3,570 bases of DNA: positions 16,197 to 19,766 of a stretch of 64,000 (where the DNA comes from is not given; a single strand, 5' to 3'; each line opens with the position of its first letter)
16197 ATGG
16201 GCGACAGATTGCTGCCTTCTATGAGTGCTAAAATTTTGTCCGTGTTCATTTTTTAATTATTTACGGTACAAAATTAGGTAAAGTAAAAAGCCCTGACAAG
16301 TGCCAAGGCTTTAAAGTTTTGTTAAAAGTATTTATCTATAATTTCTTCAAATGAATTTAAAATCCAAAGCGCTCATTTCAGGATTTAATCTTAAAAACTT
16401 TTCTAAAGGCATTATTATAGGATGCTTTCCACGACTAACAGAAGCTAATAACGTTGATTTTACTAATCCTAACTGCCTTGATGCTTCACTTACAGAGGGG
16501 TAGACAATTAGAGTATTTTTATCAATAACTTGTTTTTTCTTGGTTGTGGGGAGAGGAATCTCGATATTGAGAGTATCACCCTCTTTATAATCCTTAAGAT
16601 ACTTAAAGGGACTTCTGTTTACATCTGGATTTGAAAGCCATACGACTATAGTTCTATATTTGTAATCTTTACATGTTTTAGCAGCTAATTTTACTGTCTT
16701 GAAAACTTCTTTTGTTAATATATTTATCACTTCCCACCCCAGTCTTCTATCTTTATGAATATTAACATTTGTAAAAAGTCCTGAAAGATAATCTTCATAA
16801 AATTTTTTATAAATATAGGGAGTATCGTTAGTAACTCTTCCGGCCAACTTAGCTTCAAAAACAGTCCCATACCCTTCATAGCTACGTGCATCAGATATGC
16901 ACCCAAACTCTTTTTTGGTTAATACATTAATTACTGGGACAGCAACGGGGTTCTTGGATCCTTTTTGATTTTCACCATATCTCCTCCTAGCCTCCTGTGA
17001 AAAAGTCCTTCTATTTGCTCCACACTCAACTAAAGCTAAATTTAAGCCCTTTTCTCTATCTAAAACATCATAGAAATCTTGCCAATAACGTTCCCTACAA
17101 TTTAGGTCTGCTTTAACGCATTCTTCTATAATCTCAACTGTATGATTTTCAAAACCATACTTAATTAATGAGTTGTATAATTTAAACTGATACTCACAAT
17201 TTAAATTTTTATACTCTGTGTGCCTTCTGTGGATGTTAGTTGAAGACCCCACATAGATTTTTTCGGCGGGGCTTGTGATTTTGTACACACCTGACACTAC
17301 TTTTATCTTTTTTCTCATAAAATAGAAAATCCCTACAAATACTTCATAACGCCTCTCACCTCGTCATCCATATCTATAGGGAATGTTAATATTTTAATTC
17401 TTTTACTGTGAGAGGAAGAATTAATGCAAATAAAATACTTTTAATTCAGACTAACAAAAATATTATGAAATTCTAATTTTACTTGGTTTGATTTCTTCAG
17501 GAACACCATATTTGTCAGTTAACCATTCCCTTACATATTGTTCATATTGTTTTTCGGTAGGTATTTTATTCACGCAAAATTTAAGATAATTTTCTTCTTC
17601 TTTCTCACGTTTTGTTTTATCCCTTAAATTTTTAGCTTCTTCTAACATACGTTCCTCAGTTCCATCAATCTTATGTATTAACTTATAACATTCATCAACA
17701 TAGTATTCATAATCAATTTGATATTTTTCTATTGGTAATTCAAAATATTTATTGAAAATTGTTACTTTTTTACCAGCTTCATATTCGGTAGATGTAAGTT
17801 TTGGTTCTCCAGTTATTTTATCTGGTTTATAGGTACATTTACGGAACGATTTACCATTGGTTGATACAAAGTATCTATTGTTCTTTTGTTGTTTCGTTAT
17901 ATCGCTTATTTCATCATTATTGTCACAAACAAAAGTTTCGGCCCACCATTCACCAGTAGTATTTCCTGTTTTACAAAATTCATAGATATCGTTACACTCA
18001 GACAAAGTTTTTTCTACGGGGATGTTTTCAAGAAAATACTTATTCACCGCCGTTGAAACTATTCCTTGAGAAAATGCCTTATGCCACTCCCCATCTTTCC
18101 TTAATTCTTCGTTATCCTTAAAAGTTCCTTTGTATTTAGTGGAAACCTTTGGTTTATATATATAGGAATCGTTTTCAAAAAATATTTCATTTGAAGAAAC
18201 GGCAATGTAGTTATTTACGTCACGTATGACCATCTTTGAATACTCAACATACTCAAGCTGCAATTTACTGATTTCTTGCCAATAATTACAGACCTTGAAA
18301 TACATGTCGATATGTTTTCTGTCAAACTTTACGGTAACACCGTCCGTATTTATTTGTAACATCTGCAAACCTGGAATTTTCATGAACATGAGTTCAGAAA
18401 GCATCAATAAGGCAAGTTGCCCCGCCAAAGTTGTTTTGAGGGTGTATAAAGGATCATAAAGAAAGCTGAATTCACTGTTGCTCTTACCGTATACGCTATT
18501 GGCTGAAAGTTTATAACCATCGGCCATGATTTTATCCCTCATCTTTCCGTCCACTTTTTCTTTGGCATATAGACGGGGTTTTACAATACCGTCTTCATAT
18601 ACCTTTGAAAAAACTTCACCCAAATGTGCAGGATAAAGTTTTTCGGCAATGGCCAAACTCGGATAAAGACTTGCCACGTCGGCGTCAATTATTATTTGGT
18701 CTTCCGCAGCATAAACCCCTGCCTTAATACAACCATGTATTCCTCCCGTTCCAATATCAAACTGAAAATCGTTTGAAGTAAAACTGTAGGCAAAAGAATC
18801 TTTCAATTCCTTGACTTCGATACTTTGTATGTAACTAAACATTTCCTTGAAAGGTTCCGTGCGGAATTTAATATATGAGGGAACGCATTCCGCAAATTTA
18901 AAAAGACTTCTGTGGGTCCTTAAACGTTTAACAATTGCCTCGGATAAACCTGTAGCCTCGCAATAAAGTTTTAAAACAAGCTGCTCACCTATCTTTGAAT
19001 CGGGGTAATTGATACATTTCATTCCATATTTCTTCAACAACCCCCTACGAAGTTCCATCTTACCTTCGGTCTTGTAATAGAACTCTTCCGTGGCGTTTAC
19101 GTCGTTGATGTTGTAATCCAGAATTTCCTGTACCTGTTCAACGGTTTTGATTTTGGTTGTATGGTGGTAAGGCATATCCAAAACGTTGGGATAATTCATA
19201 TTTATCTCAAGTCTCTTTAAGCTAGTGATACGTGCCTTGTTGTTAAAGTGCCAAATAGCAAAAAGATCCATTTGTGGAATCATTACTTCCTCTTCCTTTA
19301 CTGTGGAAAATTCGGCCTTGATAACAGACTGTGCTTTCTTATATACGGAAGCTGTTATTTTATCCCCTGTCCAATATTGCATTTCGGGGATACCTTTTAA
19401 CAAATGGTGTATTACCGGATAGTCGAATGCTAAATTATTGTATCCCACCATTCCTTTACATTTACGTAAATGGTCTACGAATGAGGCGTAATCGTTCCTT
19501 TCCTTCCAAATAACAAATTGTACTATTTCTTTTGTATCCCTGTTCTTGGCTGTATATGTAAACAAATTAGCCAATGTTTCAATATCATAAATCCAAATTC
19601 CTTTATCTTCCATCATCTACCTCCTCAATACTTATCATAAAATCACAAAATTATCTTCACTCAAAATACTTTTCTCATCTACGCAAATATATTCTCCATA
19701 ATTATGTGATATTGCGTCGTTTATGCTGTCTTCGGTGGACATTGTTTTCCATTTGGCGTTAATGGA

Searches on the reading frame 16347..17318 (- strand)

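Call 22: search_protein_families(library=phrogs, proteins=[window:16347-17318:-], max_evalue=0.00001)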
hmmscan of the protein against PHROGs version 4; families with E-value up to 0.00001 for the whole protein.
window:16347-17318:- (323 aa): 4 families
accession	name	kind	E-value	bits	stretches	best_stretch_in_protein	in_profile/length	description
phrog_314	-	DNA, RNA and nucleotide metabolism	5.7e-20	72.8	1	2-290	172-370/574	homing endonuclease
phrog_7168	-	DNA, RNA and nucleotide metabolism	7.4e-11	43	1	10-109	3-105/284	homing endonuclease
phrog_19446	-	DNA, RNA and nucleotide metabolism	1.8e-08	35.2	1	10-115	3-110/254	homing endonuclease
phrog_5123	-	DNA, RNA and nucleotide metabolism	1.5e-07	32.4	1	10-86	3-82/152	homing endonuclease with GIY-YIG motif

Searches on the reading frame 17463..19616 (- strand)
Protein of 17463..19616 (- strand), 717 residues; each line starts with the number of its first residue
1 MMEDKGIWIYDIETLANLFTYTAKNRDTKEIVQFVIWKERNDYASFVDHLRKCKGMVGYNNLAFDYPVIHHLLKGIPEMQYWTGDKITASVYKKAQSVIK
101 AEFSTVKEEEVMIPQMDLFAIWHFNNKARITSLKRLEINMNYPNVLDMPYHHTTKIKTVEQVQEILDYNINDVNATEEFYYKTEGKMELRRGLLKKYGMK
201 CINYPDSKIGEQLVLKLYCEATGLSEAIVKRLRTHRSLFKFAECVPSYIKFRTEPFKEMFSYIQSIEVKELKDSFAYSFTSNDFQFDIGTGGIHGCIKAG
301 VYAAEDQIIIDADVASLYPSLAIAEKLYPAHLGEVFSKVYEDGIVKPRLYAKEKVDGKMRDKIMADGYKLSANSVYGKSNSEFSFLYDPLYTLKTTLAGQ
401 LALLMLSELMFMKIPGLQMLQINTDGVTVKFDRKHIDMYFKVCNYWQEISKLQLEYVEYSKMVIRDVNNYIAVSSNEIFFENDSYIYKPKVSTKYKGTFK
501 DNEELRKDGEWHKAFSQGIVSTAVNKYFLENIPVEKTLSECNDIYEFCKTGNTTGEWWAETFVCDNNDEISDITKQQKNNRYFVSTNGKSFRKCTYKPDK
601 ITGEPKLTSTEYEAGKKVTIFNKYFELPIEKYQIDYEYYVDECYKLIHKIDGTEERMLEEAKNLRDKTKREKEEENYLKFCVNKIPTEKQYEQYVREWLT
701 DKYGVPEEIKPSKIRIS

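Call 22: search_protein_families(library=phrogs, proteins=[window:17463-19616:-], max_evalue=0.00001)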
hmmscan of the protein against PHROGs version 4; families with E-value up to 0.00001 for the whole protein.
window:17463-19616:- (717 aa): 3 families
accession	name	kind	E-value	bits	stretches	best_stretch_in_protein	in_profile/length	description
phrog_1252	-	DNA, RNA and nucleotide metabolism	5.8e-143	478.8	1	2-656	49-657/663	DNA polymerase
phrog_18505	-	DNA, RNA and nucleotide metabolism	6.1e-43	148.4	1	328-587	8-239/349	DNA polymerase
phrog_403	-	DNA, RNA and nucleotide metabolism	2e-08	34.5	1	11-183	93-246/321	DNA polymerase exonuclease subunit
